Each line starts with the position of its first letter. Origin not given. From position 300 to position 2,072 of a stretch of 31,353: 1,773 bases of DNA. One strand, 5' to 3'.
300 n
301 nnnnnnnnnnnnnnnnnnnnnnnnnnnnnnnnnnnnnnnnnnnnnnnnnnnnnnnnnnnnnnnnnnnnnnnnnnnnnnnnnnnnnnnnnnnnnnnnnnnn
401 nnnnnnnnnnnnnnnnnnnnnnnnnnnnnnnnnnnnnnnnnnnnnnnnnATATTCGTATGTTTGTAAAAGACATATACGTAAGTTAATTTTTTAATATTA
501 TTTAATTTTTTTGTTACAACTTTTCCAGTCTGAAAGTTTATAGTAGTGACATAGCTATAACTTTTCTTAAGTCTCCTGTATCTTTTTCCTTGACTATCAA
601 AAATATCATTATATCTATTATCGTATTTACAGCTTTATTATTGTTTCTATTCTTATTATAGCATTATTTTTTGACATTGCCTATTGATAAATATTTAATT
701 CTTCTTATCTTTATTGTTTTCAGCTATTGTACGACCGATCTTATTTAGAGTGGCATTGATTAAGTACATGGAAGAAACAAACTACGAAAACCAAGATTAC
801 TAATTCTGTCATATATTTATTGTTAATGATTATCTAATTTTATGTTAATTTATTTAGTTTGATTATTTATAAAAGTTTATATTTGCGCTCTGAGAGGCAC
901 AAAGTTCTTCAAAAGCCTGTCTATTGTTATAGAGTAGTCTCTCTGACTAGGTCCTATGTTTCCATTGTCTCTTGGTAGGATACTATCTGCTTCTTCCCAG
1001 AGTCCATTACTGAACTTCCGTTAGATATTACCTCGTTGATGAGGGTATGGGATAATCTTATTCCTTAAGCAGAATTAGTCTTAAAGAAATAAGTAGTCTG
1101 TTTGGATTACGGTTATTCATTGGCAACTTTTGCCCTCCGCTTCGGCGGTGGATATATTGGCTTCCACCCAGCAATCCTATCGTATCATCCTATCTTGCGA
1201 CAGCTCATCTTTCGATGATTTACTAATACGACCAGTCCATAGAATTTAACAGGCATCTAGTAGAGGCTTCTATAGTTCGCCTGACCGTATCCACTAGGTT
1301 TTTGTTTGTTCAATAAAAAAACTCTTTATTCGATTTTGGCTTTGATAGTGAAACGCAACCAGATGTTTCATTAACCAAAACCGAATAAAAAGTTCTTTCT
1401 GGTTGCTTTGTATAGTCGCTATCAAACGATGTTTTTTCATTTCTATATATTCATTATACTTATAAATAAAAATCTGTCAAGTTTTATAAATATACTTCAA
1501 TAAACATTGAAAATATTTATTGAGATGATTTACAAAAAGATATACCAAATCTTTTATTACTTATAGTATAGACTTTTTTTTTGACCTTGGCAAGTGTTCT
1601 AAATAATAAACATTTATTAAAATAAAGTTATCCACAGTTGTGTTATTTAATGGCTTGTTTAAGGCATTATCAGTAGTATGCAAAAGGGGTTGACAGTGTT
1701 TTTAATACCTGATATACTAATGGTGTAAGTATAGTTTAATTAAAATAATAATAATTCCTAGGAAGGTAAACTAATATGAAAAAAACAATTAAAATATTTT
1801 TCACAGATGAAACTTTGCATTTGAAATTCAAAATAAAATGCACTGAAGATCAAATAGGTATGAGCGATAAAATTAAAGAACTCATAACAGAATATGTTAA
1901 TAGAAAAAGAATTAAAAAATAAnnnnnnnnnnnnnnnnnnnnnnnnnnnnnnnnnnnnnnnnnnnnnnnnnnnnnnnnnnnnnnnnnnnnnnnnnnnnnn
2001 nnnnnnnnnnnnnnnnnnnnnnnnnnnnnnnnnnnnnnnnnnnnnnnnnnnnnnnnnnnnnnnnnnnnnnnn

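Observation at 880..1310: GC-enriched, hairpin-dense block of about 430 nt in a 1.3-kb ORF-poor region; candidate large structured RNA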

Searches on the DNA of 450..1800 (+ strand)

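Call 6: search_rna_families(source=window, start=450, end=1800, threshold=evalue, max_evalue=10, show_alignments=3)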
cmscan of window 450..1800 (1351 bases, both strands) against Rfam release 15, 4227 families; matches with E-value up to 10: 11.
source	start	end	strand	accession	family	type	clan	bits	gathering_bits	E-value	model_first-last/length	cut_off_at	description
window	1293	1395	-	RF02528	SSRC41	Gene; sRNA;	-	22.4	60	5.2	1-111/111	no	Streptococcus sRNA SSRC41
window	1316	1398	-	RF04099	MIR837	Gene; miRNA;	-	21.2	117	0.29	1-122/122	no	MIR837 microRNA precursor family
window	1321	1393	-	RF03956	mir-737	Gene; miRNA;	-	20.8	60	2.7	1-63/63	no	mir-737 microRNA precursor family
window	1310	1402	+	RF03940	MIR9563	Gene; miRNA;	-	19.2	90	1.5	1-127/127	no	MIR9563 microRNA precursor family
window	1309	1405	+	RF00749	mir-208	Gene; miRNA;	-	19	56.4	0.34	1-77/77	no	mir-208 microRNA precursor family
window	1311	1402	-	RF00749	mir-208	Gene; miRNA;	-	18.8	56.4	0.38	1-77/77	no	mir-208 microRNA precursor family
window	1315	1399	-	RF04165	mir-2483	Gene; miRNA;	-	18.5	75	2.3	1-80/80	no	mir-2483 microRNA precursor family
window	1309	1403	-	RF04125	MIR9408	Gene; miRNA;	-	18.3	90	1.9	1-117/117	no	MIR9408 microRNA precursor family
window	1316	1401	-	RF02427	SpF10_sRNA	Gene; sRNA;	-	16.2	60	9.1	1-57/57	no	Streptococcus sRNA SpF10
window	689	799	-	RF02192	TCL6_2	Gene; lncRNA;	-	15.7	45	7.1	1-126/126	no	T-cell leukemia/lymphoma 6 conserved region 2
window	1611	1678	-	RF01166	sn3071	Gene; snRNA; snoRNA; CD-box;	-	15.5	40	7.5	1-77/77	no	Small nucleolar RNA sn3071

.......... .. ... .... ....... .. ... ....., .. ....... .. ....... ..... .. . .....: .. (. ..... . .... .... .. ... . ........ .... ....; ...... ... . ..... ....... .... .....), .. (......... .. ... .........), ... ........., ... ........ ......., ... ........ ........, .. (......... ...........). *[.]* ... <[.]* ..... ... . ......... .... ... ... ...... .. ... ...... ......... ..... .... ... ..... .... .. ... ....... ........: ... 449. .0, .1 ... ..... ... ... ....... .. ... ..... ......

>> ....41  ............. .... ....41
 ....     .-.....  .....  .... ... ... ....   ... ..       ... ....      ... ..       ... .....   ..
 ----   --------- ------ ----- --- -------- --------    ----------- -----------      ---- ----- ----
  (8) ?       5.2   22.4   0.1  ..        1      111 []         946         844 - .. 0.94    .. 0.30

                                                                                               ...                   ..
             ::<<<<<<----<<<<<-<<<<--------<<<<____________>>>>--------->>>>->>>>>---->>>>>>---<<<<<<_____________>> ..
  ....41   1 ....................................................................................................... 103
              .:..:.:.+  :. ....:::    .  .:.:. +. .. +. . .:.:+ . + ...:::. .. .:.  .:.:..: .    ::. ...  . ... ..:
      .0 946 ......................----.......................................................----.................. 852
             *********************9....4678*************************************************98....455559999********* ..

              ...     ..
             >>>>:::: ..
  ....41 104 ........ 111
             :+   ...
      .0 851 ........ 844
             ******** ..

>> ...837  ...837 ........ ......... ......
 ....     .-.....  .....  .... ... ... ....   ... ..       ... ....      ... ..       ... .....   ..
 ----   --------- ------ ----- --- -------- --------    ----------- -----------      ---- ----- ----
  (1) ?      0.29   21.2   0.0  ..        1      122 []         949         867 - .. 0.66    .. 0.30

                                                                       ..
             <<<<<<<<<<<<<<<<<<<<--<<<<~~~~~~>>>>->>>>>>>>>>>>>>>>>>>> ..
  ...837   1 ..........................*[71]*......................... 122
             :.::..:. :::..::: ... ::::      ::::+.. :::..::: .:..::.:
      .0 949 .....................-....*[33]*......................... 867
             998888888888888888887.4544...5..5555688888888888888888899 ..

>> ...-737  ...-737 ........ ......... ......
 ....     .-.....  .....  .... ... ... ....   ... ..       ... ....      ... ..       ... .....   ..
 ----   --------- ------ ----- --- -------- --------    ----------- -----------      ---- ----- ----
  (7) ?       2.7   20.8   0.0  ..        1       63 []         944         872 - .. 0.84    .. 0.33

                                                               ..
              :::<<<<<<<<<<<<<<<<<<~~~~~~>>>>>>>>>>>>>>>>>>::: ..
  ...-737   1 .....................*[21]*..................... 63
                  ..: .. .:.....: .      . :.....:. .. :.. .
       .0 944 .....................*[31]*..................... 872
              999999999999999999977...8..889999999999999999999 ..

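Call 10: search_dna_similar(query=window:480-1780:+, collection=phages, mode=distant, max_rows=30)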
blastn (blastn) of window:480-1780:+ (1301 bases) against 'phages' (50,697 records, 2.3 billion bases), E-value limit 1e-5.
No match.

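Call 46: search_dna_similar(query=window:860-1460:+, collection=plasmids, mode=distant, max_evalue=0.01)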
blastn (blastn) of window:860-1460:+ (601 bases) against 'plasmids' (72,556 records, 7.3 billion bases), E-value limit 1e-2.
No match.

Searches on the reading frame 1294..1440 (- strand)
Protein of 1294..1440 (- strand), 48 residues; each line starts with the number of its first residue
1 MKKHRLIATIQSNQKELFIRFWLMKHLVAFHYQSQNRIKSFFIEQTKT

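Call 62: search_protein_families(library=pfam, max_evalue=0.01, proteins=[window:1294-1440:-])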
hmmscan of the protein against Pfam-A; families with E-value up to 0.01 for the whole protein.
window:1294-1440:- (48 aa): 0 families

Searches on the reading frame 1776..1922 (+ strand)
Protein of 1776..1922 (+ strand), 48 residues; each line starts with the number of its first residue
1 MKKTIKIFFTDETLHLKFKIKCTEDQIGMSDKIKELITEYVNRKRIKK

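Call 15: search_protein_families(library=phrogs, proteins=[window:1776-1922:+])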
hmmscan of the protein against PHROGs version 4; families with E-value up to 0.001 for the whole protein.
window:1776-1922:+ (48 aa): 0 families

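Call 33: find_encoding_contigs(protein=window:1776-1922:+, flank=10000, max_places=10)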
Protein window:1776-1922:+ (48 aa): no gene with exactly this product is on record in the collection.

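Call 39: find_related_loci(query=window:1776-1922:+, collection=viral_contigs, flank=4000)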
Query window:1776-1922:+ (48 aa) in viral_contigs; peptide patterns used: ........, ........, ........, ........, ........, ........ (x = any residue, [..] = any of these).
48 stretches matched a pattern, but none encodes a relative of the query by tblastn (E <= 1e-3).

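Call 62: search_protein_families(library=pfam, max_evalue=0.01, proteins=[window:1776-1922:+])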
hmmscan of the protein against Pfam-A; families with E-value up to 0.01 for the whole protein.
window:1776-1922:+ (48 aa): 1 family
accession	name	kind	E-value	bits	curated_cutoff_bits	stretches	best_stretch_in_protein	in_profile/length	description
PF09274.16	ParG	-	0.0045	17.6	21.4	1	3-42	35-73/76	ParG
